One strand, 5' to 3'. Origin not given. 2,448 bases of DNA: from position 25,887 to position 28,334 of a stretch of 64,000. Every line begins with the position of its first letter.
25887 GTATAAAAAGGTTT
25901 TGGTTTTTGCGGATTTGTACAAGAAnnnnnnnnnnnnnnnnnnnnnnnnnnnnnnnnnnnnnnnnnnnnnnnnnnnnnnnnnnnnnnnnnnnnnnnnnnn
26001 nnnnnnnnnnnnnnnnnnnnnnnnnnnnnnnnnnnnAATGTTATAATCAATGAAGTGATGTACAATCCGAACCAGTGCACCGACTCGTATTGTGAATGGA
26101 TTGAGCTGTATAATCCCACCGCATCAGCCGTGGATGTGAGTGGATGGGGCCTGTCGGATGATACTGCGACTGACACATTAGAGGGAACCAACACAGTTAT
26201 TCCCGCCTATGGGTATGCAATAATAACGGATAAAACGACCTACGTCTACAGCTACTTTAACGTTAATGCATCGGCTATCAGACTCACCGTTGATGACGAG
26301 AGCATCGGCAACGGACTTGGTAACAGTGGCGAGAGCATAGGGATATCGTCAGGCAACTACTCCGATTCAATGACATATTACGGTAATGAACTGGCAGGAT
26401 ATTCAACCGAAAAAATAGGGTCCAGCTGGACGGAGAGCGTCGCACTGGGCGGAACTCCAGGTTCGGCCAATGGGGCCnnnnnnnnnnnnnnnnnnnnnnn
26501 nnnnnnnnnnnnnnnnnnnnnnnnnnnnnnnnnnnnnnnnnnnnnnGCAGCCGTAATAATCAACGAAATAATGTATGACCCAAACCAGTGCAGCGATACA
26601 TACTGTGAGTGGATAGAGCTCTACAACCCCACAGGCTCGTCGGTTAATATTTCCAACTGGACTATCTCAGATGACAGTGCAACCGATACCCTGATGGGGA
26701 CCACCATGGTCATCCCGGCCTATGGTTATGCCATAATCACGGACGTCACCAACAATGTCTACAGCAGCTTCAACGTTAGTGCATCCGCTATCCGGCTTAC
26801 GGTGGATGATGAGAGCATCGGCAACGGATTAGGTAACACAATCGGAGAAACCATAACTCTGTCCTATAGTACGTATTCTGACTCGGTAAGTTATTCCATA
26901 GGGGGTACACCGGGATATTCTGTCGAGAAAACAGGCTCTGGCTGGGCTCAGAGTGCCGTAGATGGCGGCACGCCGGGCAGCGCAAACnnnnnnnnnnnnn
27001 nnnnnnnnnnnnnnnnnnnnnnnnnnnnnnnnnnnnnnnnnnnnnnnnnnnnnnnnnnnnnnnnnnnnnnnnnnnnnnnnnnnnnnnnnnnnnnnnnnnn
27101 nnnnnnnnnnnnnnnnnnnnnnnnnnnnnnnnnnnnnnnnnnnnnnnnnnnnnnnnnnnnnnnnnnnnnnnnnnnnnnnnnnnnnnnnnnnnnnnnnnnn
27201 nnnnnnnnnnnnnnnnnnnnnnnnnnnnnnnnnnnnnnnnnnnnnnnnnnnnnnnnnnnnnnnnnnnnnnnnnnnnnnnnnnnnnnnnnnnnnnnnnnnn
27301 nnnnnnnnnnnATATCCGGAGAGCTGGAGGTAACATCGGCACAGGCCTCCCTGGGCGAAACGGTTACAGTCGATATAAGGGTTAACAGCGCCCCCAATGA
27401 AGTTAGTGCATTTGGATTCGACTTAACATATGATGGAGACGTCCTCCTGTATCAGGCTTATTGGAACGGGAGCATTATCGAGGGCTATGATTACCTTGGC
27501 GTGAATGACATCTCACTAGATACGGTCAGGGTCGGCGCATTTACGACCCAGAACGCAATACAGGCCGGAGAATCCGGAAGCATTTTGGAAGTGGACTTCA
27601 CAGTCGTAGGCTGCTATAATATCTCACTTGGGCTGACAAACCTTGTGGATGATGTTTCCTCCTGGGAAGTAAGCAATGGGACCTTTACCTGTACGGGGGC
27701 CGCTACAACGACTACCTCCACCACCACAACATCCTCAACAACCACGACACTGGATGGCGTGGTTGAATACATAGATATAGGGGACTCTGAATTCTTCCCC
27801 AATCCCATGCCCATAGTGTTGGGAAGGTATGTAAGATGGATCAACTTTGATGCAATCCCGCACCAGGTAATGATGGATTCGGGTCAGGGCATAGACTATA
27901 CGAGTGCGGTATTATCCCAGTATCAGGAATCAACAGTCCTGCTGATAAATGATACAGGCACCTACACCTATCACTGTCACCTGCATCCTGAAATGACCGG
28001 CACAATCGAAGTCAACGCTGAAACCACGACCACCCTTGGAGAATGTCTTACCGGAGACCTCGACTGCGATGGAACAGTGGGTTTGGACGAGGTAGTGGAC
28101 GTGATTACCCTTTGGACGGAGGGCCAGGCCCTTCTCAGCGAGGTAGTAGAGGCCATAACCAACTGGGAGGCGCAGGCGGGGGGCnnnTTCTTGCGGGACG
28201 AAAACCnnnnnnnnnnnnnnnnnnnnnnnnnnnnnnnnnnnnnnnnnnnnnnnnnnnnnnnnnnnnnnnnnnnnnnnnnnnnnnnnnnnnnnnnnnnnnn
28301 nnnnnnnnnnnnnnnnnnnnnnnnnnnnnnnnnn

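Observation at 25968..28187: LTD-LTD-cohesin-cupredoxin-dockerin protein: possible redox-active scaffold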

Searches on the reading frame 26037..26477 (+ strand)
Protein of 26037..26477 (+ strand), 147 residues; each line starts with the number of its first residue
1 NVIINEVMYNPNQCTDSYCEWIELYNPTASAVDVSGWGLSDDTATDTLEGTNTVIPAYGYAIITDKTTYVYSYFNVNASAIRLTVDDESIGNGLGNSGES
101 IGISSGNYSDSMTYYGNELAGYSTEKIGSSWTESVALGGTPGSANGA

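Call 100: search_protein_families(library=pfam, proteins=[window:26037-26477:+], max_evalue=0.01)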
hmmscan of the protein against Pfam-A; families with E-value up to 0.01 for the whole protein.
window:26037-26477:+ (147 aa): 2 families
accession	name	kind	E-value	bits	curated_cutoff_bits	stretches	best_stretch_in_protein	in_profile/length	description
PF00932.25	LTD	-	1.1e-13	51.9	34.3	1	1-114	7-107/109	Lamin Tail Domain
PF24976.1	Lipocalin_10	-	0.0033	17.6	27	1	14-72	34-89/180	Lipocalin domain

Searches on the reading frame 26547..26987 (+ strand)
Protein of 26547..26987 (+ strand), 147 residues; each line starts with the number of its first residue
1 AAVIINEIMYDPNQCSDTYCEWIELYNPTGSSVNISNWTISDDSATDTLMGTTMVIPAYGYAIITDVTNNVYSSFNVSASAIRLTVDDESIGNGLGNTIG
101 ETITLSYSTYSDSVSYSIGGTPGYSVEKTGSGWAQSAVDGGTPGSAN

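Call 100: search_protein_families(library=pfam, proteins=[window:26547-26987:+], max_evalue=0.01)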
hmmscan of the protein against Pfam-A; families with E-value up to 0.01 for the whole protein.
window:26547-26987:+ (147 aa): 1 family
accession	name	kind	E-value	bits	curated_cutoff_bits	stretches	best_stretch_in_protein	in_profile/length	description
PF00932.25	LTD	-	1.2e-14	55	34.3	1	2-87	7-88/109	Lamin Tail Domain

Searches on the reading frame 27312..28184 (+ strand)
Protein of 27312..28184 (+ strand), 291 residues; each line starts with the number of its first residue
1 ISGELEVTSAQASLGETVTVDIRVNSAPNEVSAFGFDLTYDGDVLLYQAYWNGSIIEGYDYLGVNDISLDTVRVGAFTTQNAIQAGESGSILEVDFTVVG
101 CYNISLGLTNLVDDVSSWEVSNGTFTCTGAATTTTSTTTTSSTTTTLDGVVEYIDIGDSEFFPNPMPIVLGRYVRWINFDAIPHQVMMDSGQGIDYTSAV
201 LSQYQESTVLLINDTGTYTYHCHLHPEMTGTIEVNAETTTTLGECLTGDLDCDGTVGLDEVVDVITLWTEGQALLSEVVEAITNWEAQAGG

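Call 10: find_homologous_proteins(query=window:27312-28184:+, max_evalue=0.001)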
Query seq(291 aa) (291 aa): 15 proteins with E <= 0.001 among 8000 candidates.
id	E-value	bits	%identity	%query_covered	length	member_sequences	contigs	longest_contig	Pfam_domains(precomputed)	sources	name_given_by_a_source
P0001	1.4e-54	203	64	51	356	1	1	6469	PF00963.25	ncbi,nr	ncbi:MAG: cohesin domain-containing protein [Candidatus Altiarchaeota archaeon]|nr:cohesin domain-co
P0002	2.5e-19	88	40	29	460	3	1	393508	PF00127.27,PF13473.13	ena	-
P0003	1.3e-6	46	31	27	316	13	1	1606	PF00127.27,PF13473.13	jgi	jgi:plastocyanin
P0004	4.2e-5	41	40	28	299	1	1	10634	PF00127.27,PF13473.13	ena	-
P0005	4.6e-5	41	40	27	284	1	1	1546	PF00127.27,PF13473.13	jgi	jgi:plastocyanin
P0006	6.5e-5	40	33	33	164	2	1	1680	PF00127.27,PF13473.13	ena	-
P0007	9.4e-5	40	35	29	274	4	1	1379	PF00127.27,PF13473.13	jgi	jgi:plastocyanin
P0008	1.1e-4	40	36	29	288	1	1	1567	PF00127.27,PF13473.13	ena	-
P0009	2.3e-4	39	39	27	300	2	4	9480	PF00127.27,PF13473.13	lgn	-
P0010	2.4e-4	39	35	28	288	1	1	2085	PF00127.27,PF13473.13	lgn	-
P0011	3.2e-4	38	38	28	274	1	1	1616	PF00127.27,PF13473.13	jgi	jgi:plastocyanin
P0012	3.3e-4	38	38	28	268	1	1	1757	PF00127.27,PF13473.13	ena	-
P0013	3.4e-4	38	35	29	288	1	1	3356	PF00127.27,PF13473.13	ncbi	ncbi:MAG TPA: cupredoxin domain-containing protein [Acidimicrobiia bacterium]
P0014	6.6e-4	37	35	29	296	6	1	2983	PF00127.27,PF13473.13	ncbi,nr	ncbi:MAG: hypothetical protein QOI86_1320 [Actinomycetota bacterium]|nr:hypothetical protein [Actino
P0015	8.2e-4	37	36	20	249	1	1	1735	PF13473.13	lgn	-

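Call 13: search_protein_families(library=pfam, proteins=[P0001], max_evalue=10)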
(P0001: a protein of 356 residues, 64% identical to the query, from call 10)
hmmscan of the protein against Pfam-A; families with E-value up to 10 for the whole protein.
P0001 (356 aa): 6 families
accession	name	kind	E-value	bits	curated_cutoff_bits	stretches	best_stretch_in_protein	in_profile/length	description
PF00963.24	Cohesin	-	3.8e-11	43.8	24.1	1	172-264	4-101/139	Cohesin domain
PF01456.22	Mucin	-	0.0066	16.9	34.7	2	138-196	48-104/143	Mucin-like glycoprotein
PF06933.16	SSP160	-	0.053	12.2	25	2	125-173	280-328/758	Special lobe-specific silk protein SSP160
PF19184.5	DUF5866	-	0.18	12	25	1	201-229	9-36/74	Family of unknown function (DUF5866)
PF11921.14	DUF3439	-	2.8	8.4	27.1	1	292-309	44-61/122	Domain of unknown function (DUF3439)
PF21827.1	New_glue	-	3.2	8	31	1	291-308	28-45/94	New glue protein family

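Call 17: find_related_loci(query=window:27312-28184:+, collection=genome_contigs, flank=10000)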
Query window:27312-28184:+ (291 aa) in genome_contigs; peptide patterns used: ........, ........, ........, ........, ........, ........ (x = any residue, [..] = any of these).
29 stretches matched a pattern; 1 encode a relative of the query (tblastn E <= 1e-3); 1 distinct loci.
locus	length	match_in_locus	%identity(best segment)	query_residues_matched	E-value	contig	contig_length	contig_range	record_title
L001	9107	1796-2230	31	1-145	1e-8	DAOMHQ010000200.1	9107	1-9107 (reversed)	MAG TPA_asm: bacterium isolate AMR_MDS_4946 NODE_7685_length_9107_cov_8.394057, whole genome shotgun sequence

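Call 20: find_encoding_contigs(protein=P0001, flank=7000, max_places=5)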
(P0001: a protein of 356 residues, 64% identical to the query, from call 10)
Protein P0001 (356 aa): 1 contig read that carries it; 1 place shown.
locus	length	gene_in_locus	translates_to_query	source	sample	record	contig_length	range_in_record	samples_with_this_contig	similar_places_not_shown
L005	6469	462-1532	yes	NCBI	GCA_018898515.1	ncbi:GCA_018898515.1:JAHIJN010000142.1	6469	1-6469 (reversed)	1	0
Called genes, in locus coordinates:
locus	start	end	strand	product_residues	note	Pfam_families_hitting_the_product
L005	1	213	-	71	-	?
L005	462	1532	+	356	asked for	PF00963:Cohesin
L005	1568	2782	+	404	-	-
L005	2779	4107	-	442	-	PF00206:Lyase_1, PF10397:ADSL_C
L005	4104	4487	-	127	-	PF09845:OapC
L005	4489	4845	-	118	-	PF09846:OapB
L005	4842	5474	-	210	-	PF01926:MMR_HSR1, PF02421:FeoB_N (faint), PF00009:GTP_EFTU (weak)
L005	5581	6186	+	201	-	PF00827:Ribosomal_L15e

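Call 27: search_protein_representatives(protein=window:27312-28184:+)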
Query: 291 residues. Proteins with E-value up to 0.001 (for the whole library): 5727; up to 1e-10: 585; up to 1e-30: 35. The best 150 are listed.
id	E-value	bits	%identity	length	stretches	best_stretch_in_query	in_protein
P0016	1.2e-66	241.3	34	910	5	10-144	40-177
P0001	4.4e-55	203.3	60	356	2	1-143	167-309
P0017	9.7e-53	195.7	32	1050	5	15-148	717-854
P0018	1.6e-49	185.1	65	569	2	2-147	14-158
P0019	5.4e-45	170.2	33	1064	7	129-244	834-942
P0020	6.1e-45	170.1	35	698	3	2-128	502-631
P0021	7.3e-45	169.8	30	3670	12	146-226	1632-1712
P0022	1.4e-44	168.8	31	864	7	127-236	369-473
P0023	5.1e-42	160.5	34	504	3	4-142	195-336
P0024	2.0e-40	155.2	30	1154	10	138-235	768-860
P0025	5.0e-39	150.7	35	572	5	151-234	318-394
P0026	5.6e-39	150.5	32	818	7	131-239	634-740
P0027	7.9e-39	150.0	38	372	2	11-126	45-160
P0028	2.0e-35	138.9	31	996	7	123-235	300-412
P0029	3.8e-35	137.9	30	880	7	127-237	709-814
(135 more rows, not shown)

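Call 70: predict_structure(alignment_id=A7)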
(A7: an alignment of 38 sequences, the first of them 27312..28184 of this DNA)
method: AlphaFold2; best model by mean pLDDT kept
length: 291 residues; sequences in the alignment: 38
mean_pLDDT: 69.1   pTM: 0.49
mean pLDDT of the five models: 69.1, 66.2, 64.8, 64.7, 64.4
residues with pLDDT >= 90: 96; 70-90: 40; 50-70: 77; < 50: 78
segments of 3 or more residues with pLDDT < 50: 1-11, 60-65, 67-90, 112-145
pLDDT, mean of each block of 10 residues (from residue 1): 45 57 57 62 62 52 46 36 38 54 58 41 43 31 53 96 95 96 97 93 95 95 98 83 69 90 89 83 89 47
secondary structure, 60 per line:
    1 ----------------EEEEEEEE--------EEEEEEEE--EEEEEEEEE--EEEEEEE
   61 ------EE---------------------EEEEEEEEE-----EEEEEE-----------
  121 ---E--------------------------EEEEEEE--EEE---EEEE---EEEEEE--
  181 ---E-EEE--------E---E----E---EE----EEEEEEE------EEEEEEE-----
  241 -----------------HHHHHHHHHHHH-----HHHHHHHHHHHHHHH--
elements in order: E17-24 E33-40 E43-51 E54-60 E90-98 E104-109 E151-157 E160-162 E166-169 E173-178 E186-188 E216-222 E229-235 H258-269 H275-289

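Call 74: fold_search(model_id=the predicted structure, library=pdb)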
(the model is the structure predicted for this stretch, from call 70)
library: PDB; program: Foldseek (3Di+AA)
matches with E <= 10: 1880; with E <= 0.001: 418
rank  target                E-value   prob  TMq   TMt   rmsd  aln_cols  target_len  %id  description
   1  6hbe_A                1.8e-08  1.00  0.29  0.20  21.2       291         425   12  Cu-containing nitrite reductase (NirK) from Thermus scotoductus SA-01 (released 2019-01-23)
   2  1sf3                  2.0e-08  1.00  0.27  0.71   3.2        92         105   28  Structure of the reduced form of the P94A mutant of amicyanin (released 2004-07-27)
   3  1sfd_A                2.2e-08  1.00  0.28  0.74   3.1        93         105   29  oxidized form of amicyanin mutant P94F (released 2004-07-27)
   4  2idq                  3.0e-08  1.00  0.27  0.71   2.6        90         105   28  Structure of M98A mutant of amicyanin, Cu(II) (released 2007-03-13)
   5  1id2_A                3.1e-08  1.00  0.26  0.68   3.0        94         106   26  CRYSTAL STRUCTURE OF AMICYANIN FROM PARACOCCUS VERSUTUS (THIOBACILLUS VERSUTUS) (released 2001-04-11)
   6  4p5r                  3.5e-08  1.00  0.28  0.74   3.0        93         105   28  Structure of oxidized W45Y mutant of amicyanin (released 2014-04-23)
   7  2gb2                  4.0e-08  1.00  0.28  0.74   2.8        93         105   28  The P52G mutant of amicyanin in the Cu(II) state. (released 2006-08-01)
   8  2qdv                  4.0e-08  1.00  0.28  0.73   3.2        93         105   29  Structure of the Cu(II) form of the M51A mutant of amicyanin (released 2007-12-11)
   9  3rym_A                5.0e-08  1.00  0.28  0.73   3.4        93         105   28  Structure of Oxidized M98K mutant of Amicyanin (released 2011-11-23)
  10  9cck_A                5.3e-08  1.00  0.26  0.19  20.5       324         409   13  Multi-copper oxidase with a C-terminal cupredoxin domain from Nitrosopumilus maritimus (released 2025-02-05)
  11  5fc9_A                5.6e-08  1.00  0.26  0.76   3.1        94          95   24  Novel Purple Cupredoxin from Nitrosopumilus maritimus (released 2016-05-11)
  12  2idt                  5.6e-08  1.00  0.28  0.73   3.1        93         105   28  Structure of M98Q mutant of amicyanin, Cu(II) (released 2007-03-13)
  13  3ply_A                5.9e-08  1.00  0.27  0.73   2.1        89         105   28  Structure of Oxidized P96G Mutant of Amicyanin (released 2011-02-09)
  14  3ie9                  5.9e-08  1.00  0.27  0.72   2.1        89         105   28  Structure of oxidized M98L mutant of amicyanin (released 2009-10-06)
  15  1aaj                  7.1e-08  1.00  0.28  0.74   1.8        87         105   29  CRYSTAL STRUCTURE ANALYSIS OF AMICYANIN AND APOAMICYANIN FROM PARACOCCUS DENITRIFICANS AT 2.0 ANGSTROMS AND 1.8 ANGSTROM (released 1993-10-31)
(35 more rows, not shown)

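Call 89: find_related_loci(query=window:27312-28184:+, collection=metagenome_contigs, flank=4000)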
Query window:27312-28184:+ (291 aa) in metagenome_contigs; peptide patterns used: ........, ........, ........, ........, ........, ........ (x = any residue, [..] = any of these).
56 stretches matched a pattern; 7 encode a relative of the query (tblastn E <= 1e-3); 7 distinct loci.
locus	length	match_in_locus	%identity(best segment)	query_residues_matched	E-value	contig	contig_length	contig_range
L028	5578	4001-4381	39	1-126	4e-26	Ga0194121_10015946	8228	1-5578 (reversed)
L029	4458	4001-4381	39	1-126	2e-25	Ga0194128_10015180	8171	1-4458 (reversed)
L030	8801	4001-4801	31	4-125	7e-10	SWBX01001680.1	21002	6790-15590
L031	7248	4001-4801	31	4-125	7e-10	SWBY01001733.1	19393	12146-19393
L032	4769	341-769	31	1-143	5e-8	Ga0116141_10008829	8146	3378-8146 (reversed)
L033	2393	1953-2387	31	1-145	5e-8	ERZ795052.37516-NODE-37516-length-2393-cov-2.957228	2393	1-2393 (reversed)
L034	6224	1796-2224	31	1-143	6e-8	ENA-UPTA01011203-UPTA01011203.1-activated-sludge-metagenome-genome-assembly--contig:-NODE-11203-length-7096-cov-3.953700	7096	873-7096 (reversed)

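Call 91: search_protein_families(library=pfam, proteins=[L005:1562-2779:+], max_evalue=0.001)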
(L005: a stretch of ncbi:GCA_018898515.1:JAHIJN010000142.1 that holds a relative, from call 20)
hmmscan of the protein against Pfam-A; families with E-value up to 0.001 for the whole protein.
L005:1562-2779:+ (406 aa): 0 families

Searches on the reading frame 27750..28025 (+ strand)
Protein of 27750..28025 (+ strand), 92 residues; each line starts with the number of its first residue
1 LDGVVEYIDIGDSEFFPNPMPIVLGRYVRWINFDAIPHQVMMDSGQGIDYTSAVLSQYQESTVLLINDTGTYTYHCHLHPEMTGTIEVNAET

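Call 72: find_homologous_proteins(query=window:27750-28022:+, max_evalue=0.001)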
Query seq(91 aa): no candidate shares three 5-residue words with the query. No homologue found.

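Call 100: search_protein_families(library=pfam, proteins=[window:27750-28025:+], max_evalue=0.01)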
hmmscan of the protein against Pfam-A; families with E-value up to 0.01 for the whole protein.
window:27750-28025:+ (92 aa): 2 families
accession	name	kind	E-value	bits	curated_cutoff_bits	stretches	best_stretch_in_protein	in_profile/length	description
PF00127.26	Copper-bind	-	3.1e-07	31.2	21.2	1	8-89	7-99/99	Copper binding proteins, plastocyanin/azurin family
PF13473.12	Cupredoxin_1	-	0.0026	18.2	27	1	10-86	27-102/104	Cupredoxin-like domain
